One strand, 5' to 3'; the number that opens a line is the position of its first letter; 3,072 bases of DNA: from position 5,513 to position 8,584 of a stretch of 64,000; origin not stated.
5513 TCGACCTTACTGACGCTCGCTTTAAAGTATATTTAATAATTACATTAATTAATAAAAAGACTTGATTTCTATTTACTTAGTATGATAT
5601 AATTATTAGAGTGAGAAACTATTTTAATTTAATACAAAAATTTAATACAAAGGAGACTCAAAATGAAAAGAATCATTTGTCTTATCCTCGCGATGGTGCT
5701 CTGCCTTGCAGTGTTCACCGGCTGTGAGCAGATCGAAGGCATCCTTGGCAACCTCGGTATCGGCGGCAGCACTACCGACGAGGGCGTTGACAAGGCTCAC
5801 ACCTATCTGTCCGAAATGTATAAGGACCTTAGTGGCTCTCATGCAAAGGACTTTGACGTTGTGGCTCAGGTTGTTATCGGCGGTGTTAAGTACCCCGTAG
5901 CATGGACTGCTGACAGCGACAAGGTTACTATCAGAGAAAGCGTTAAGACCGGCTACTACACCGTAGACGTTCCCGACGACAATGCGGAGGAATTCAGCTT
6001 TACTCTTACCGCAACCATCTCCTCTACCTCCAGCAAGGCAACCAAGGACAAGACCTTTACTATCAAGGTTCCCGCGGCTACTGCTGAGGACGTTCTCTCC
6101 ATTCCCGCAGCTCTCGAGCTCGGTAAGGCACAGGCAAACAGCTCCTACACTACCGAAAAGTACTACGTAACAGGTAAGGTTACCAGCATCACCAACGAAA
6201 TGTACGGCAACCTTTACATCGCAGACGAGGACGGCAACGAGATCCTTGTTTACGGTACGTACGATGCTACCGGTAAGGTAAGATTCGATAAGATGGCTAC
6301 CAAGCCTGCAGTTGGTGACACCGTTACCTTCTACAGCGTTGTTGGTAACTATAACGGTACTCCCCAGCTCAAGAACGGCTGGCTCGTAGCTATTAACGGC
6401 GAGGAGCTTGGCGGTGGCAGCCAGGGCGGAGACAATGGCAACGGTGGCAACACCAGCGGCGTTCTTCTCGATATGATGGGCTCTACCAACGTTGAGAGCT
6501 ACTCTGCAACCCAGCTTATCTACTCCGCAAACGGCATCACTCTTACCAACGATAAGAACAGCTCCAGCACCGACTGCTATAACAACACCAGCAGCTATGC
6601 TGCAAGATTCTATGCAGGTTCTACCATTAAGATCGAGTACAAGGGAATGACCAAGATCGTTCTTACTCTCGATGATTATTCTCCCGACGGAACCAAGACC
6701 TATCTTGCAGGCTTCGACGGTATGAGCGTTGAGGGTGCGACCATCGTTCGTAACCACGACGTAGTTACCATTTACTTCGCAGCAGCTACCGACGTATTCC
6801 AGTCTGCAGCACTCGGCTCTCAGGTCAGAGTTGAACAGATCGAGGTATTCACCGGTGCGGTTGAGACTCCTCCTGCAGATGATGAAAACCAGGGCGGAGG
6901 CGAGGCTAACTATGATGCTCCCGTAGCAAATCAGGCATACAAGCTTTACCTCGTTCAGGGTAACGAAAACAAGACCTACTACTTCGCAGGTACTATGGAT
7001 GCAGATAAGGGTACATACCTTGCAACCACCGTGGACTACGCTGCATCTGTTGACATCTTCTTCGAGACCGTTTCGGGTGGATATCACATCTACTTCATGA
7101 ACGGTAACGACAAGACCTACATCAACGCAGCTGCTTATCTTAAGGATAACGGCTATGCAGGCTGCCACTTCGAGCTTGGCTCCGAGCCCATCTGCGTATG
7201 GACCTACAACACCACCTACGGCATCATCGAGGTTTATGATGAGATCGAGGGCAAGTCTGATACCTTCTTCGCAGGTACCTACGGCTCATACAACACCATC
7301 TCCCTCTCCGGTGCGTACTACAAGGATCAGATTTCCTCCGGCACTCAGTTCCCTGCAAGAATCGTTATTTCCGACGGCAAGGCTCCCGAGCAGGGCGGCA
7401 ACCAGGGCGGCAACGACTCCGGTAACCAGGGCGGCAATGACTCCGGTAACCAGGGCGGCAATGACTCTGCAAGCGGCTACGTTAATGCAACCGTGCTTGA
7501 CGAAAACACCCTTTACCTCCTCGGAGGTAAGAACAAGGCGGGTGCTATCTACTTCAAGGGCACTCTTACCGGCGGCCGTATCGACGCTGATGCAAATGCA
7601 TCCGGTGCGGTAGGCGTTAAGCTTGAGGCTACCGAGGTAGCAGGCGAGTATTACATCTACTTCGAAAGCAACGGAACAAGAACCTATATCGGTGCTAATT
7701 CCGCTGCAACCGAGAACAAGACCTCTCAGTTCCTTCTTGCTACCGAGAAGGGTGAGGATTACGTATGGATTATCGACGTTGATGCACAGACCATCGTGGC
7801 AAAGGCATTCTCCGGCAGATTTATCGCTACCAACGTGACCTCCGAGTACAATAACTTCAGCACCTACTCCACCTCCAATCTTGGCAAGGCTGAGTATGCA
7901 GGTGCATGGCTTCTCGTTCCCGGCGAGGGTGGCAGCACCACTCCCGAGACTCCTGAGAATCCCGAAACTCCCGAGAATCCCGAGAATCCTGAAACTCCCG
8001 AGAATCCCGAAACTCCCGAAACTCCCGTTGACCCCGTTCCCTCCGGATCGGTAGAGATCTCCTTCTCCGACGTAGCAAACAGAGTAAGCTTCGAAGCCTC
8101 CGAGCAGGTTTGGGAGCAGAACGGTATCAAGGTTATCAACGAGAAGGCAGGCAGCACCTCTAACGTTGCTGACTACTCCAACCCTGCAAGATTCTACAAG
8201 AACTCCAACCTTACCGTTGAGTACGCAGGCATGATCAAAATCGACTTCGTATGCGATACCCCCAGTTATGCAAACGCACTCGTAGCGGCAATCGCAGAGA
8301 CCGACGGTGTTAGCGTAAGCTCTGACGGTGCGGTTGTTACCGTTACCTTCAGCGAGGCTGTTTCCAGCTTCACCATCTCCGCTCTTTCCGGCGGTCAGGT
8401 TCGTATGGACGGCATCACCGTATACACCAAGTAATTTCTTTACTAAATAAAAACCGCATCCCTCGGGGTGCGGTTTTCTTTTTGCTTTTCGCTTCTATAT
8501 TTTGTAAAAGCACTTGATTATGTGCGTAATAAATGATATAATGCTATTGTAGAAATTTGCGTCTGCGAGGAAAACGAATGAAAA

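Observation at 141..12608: Candidate extracellular nucleic-acid foraging locus: SNase, barnase-type RNase and multi-OB surface lipoproteins next to an ABC importer and SurE plus two NrnA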

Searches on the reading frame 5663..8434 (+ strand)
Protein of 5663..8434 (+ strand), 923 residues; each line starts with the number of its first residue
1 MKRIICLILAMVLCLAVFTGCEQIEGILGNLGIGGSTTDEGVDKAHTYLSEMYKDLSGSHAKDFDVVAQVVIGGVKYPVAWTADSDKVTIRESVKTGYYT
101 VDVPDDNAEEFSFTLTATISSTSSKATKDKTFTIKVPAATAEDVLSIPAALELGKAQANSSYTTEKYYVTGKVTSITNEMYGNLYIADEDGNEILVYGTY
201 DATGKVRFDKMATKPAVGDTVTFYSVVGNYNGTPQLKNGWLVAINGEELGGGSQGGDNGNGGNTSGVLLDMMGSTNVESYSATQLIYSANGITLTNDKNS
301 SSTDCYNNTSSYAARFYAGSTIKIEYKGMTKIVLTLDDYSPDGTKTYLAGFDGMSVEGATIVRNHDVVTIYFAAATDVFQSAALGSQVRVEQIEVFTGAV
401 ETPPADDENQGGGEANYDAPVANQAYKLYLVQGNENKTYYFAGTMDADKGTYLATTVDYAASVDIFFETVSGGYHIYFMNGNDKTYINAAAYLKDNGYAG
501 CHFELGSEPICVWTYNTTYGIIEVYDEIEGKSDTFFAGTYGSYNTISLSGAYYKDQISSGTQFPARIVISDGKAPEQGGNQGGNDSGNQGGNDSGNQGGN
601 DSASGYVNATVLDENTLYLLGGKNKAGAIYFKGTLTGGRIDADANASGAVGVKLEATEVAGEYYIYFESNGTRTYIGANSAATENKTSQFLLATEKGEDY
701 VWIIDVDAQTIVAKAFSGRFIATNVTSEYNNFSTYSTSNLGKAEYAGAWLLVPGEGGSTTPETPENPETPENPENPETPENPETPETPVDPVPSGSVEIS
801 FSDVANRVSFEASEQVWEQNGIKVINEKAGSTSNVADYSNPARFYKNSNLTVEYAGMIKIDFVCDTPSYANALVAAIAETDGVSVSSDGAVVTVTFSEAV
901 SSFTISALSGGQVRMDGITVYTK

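Call 4: search_protein_families(library=pfam, proteins=[window:5663-8434:+], max_evalue=0.01)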
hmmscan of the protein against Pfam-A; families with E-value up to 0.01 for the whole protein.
window:5663-8434:+ (923 aa): 2 families
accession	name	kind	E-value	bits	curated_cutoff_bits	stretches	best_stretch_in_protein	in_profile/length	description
PF18259.7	CBM65_1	-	0.0041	17.7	25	0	302-345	15-59/113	Carbohydrate binding module 65 domain 1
PF20578.4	aBig_2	-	0.0048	17.1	27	0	79-136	37-86/89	Atrophied bacterial Ig domain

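Call 5: search_protein_families(library=ncbifam, proteins=[window:5663-8434:+], max_evalue=0.01)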
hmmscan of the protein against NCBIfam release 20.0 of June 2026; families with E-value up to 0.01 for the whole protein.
window:5663-8434:+ (923 aa): 1 family
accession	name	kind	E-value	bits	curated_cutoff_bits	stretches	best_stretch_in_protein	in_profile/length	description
NF038253.1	GBS_IgA_bnd_BAC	equivalog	0.00026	19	1700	1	760-790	826-856/1127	IgA Fc-binding protein BAC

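Call 29: find_homologous_proteins(query=window:5663-8434:+)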
Query window:5663-8434:+ (923 aa): 287 proteins with E <= 0.001 among 8000 candidates; the best 120 are listed.
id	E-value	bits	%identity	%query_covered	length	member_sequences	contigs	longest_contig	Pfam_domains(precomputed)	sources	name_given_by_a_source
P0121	0.0e+0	1088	74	62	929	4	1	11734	-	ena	-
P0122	0.0e+0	1080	83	63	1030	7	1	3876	-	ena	-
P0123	0.0e+0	1065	66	82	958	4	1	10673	-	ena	-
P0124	0.0e+0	1061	74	62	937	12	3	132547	-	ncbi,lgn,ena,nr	ncbi:MAG: hypothetical protein IJW93_01790 [Clostridia bacterium]|nr:hypothetical protein [Clostridi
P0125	0.0e+0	1056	71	62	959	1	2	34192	-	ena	-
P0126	0.0e+0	1034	70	62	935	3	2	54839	-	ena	-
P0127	0.0e+0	1029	72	62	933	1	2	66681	-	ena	-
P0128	2.3e-282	957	73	65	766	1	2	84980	-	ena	-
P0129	2.0e-277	941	71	63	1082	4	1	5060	-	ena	-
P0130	8.7e-238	810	57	50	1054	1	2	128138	-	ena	-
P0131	6.2e-211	721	54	49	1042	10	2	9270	-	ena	-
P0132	1.8e-201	690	53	46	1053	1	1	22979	-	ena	-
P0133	4.0e-194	665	42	74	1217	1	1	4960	-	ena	-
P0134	1.1e-192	661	54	45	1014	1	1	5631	-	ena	-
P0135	1.7e-192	660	58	44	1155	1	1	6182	-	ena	-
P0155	2.0e-162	560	35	28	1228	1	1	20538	PF22708.3,PF01336.32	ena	-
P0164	5.6e-148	513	56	13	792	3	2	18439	PF01336.32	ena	-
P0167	4.3e-145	503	53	12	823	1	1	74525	PF13742.13,PF13100.12,PF01336.32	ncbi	-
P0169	2.3e-144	501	40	29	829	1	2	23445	PF01336.32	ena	-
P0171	1.3e-142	495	54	12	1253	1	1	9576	PF22708.3,PF01336.32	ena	-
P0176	2.3e-136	474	36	27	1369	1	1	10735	PF01336.32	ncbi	-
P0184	7.4e-129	449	40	18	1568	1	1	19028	PF01336.32,PF20578.5,PF18705.8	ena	-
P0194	9.7e-123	429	52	12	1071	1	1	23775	PF22708.3,PF01336.32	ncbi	-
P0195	9.2e-122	426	47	12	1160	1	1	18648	PF01336.32,PF20578.5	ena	-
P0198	1.4e-119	419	40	26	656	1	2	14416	PF01336.32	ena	-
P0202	1.1e-116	409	40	28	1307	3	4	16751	PF01336.32,PF20578.5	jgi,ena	-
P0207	1.2e-114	402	60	11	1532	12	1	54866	PF01336.32,PF20578.5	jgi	-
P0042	2.4e-114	401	39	19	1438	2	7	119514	PF01336.32,PF20578.5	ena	-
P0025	1.2e-112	396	54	11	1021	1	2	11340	PF01336.32,PF20578.5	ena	-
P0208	1.7e-111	392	54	12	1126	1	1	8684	PF01336.32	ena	-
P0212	5.4e-109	384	38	29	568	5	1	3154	PF01336.32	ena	-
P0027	9.4e-109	383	54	11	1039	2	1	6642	PF13742.13,PF01336.32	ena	-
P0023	1.3e-105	372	55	11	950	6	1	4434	PF01336.32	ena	-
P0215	1.7e-103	365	46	14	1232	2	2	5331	PF22708.3,PF16100.12,PF01336.32,PF20578.5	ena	-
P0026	7.9e-103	363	49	11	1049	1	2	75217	PF13742.13,PF01336.32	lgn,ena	-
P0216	2.2e-102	362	58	11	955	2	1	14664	PF01336.32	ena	-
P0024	4.3e-102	361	37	19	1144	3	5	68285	PF01336.32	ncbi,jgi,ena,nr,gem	ncbi:MAG: hypothetical protein E7605_03560 [Ruminococcaceae bacterium]|nr:hypothetical protein [Osci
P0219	7.5e-101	357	52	16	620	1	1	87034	PF01336.32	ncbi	-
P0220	1.5e-100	356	31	44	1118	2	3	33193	PF22708.3,PF16100.12,PF01336.32,PF20578.5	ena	-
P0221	2.2e-100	355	31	44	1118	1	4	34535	PF22708.3,PF16100.12,PF01336.32,PF20578.5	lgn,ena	-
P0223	4.2e-100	354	46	29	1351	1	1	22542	PF01336.32,PF20578.5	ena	-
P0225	7.8e-99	350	35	33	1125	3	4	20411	PF22708.3,PF16100.12,PF01336.32,PF20578.5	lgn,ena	-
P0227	7.1e-97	344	57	13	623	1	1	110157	PF01336.32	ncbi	-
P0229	2.7e-96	342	58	13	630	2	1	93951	PF01336.32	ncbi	-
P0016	7.1e-96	340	41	18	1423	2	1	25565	PF01336.32,PF20578.5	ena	-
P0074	2.5e-95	338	40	16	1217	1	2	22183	PF01336.32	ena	-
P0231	2.8e-94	335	38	19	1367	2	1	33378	PF01336.32,PF20578.5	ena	-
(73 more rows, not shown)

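Call 52: predict_structure(alignment_id=A2)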
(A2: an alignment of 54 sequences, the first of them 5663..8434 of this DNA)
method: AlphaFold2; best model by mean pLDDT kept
length: 923 residues; sequences in the alignment: 54
mean_pLDDT: 76.7   pTM: 0.33
mean pLDDT of the five models: 76.7, 76.2, 75.9, 75.1, 72.9
residues with pLDDT >= 90: 424; 70-90: 255; 50-70: 55; < 50: 189
segments of 3 or more residues with pLDDT < 50: 20-37, 251-264, 406-414, 577-610, 678-682, 685-789
pLDDT, mean of each block of 10 residues (from residue 1): 75 67 42 47 92 88 91 89 95 83 82 96 89 83 82 93 90 95 95 95 84 92 94 93 82 31 63 90 94 95 83 90 96 85 66 83 87 94 91 90 57 65 94 85 94 94 97 96 96 85 96 92 90 88 87 80 91 51 29 25 28 74 69 72 80 76 77 67 47 29 34 30 35 36 34 29 26 28 33 81 92 95 95 86 94 97 97 89 92 96 94 96 91
secondary structure, 60 per line:
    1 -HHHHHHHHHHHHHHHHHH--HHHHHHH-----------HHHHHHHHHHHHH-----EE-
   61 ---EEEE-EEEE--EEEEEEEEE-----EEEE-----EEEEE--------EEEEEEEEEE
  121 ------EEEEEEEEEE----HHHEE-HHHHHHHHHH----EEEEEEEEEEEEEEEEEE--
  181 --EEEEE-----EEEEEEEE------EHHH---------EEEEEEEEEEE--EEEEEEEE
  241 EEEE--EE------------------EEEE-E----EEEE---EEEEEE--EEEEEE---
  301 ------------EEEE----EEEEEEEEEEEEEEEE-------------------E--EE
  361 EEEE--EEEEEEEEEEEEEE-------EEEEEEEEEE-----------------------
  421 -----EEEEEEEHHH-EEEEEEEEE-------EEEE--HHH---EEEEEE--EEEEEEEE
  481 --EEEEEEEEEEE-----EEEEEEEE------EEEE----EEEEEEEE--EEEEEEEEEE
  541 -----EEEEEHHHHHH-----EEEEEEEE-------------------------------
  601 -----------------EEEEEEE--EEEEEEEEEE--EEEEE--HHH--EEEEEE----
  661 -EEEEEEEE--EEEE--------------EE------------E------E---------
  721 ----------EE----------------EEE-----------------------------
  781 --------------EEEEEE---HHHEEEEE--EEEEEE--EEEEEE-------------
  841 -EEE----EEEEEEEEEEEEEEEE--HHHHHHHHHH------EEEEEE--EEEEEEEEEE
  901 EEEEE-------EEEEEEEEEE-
elements in order (helices of 4 or more, strands of 3 or more residues): H2-19 H22-28 H40-52 E64-67 E69-72 E75-83 E89-92 E98-102 E111-120 E127-136 H147-156 E161-178 E183-187 E193-200 E220-230 E233-244 E267-270 E277-280 E284-289 E292-297 E313-316 E321-336 E359-364 E367-380 E388-397 E426-432 E437-445 E453-456 E465-470 E473-480 E483-493 E499-506 E513-516 E521-528 E531-540 E546-550 H551-556 E562-569 E618-624 E627-636 E639-643 E651-656 E662-669 E672-675 E749-751 E795-800 E807-811 E814-819 E822-827 E842-844 E849-864 H867-876 E883-888 E891-905 E913-922

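Call 56: fold_search(model_id=the predicted structure, library=pdb)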
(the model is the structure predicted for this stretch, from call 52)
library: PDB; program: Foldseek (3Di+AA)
matches with E <= 10: 952; with E <= 0.001: 1
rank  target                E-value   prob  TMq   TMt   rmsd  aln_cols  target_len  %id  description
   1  5jmc_G                6.3e-04  0.98  0.12  0.23  18.8       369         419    9  Receptor binding domain of Botulinum neurotoxin A in complex with rat SV2C (released 2016-06-15)
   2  6dlh                  1.4e-03  0.63  0.08  0.09  28.8       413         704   12  Endo-fucoidan hydrolase MfFcnA4 from glycoside hydrolase family 107 (released 2018-10-03)
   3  5zh2_A                2.3e-03  1.00  0.10  0.19   3.4       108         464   18  CRYSTAL STRUCTURE OF PfKRS WITH INHIBITOR CLADO-5 (released 2018-06-27)
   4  6agt_A                2.9e-03  1.00  0.10  0.17   3.2       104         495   18  Crystal structure of PfKRS complexed with chromone inhibitor (released 2019-03-13)
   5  5zh5_A                3.6e-03  1.00  0.10  0.18   3.5       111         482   17  CRYSTAL STRUCTURE OF PfKRS WITH INHIBITOR CLADO-2 (released 2018-06-27)
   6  8k9w_A                4.1e-03  1.00  0.09  0.18   3.5       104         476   17  Crystal structure of plasmodium LysRS complexing with ASP3026 derived LysRS inhibitor 4 (ADKI4) (released 2024-06-26)
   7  6dms                  5.8e-03  0.44  0.08  0.09  27.6       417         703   10  Endo-fucoidan hydrolase MfFcnA4_H294Q from glycoside hydrolase family 107 (released 2018-10-03)
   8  5zh3_A                6.4e-03  1.00  0.09  0.17   3.1        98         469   18  CRYSTAL STRUCTURE OF PfKRS WITH INHIBITOR CLADO-6 (released 2018-06-27)
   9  4up8                  7.0e-03  1.00  0.09  0.14   3.5       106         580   13  Crystal structure of Entamoeba histolytica lysyl-tRNA synthetase apo form (released 2014-10-29)
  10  7sz8_B                7.0e-03  0.23  0.07  0.13  36.4       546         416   10  Crystal structure of human CELSR1 EC4-7 (released 2022-12-14)
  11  6euf_A                7.3e-03  0.60  0.11  0.20  24.3       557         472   11  The GH43, Beta 1,3 Galactosidase, BT0265 (released 2018-10-17)
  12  4ycv_D                7.7e-03  1.00  0.09  0.18   3.4       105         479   18  Crystal structure of cladosporin in complex with plasmodium lysyl-tRNA synthetase (released 2015-06-24)
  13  4ycv_C                8.5e-03  1.00  0.09  0.17   3.5       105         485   18  Crystal structure of cladosporin in complex with plasmodium lysyl-tRNA synthetase (released 2015-06-24)
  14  6kab_B                8.5e-03  1.00  0.09  0.16   4.1       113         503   17  Crystal structure of plasmodium lysyl-tRNA synthetase in complex with a cladosporin derivative 2 (released 2020-04-08)
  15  5zh3_B                9.3e-03  1.00  0.09  0.18   2.8        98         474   19  CRYSTAL STRUCTURE OF PfKRS WITH INHIBITOR CLADO-6 (released 2018-06-27)
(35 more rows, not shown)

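Call 76: search_protein_families(library=pfam, proteins=[P0167], max_evalue=0.0001)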
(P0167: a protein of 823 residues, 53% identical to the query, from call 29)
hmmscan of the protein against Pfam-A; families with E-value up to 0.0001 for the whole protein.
P0167 (823 aa): 4 families
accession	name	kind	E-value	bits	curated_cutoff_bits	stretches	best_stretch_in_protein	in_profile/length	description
PF01336.31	tRNA_anti-codon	-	6e-07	29.7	27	0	695-763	3-68/75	OB-fold nucleic acid binding domain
PF13742.12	tRNA_anti_2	-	3.2e-06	27.7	27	0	689-761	18-86/95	OB-fold nucleic acid binding domain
PF13100.11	OstA_2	-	8.5e-06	25.9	21.2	0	724-762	42-81/158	OstA-like protein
PF22708.2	S1CSD-TOTE-1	-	8.2e-05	22.4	27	0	609-631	29-51/65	S1/CSD-like domain 1 of the TOTE conflict systems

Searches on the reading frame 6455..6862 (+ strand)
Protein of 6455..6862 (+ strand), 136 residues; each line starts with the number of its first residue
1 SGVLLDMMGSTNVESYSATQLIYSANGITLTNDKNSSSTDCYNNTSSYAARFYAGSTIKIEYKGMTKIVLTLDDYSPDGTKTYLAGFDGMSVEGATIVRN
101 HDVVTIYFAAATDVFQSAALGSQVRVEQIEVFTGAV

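Call 57: search_protein_families(library=pfam, proteins=[window:6455-6862:+], max_evalue=1)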
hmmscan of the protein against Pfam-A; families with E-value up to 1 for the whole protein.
window:6455-6862:+ (136 aa): 3 families
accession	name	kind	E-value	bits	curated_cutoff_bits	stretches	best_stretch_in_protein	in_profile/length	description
PF24612.2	Ig_TgrO1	-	0.031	14.9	27.9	1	11-44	22-55/81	TgrO1-like, immunoglobulin-like domain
PF18259.7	CBM65_1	-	0.035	14.7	25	1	38-85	15-57/113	Carbohydrate binding module 65 domain 1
PF06919.17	Phage_T4_Gp30_7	-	0.042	14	27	1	11-74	4-68/118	Phage Gp30.7 protein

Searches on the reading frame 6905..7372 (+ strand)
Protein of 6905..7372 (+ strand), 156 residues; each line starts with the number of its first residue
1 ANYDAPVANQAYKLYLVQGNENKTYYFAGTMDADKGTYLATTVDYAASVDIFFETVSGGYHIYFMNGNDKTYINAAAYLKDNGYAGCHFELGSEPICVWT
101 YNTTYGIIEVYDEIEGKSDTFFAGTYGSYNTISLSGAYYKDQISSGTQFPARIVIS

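Call 57: search_protein_families(library=pfam, proteins=[window:6905-7372:+], max_evalue=1)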
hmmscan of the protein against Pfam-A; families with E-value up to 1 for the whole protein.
window:6905-7372:+ (156 aa): 1 family
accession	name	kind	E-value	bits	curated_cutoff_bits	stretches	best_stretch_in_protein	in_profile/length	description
PF23414.1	Beta-prop_EML_2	-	0.11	12.3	90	1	27-108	114-194/266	Echinoderm microtubule-associated protein second beta-propeller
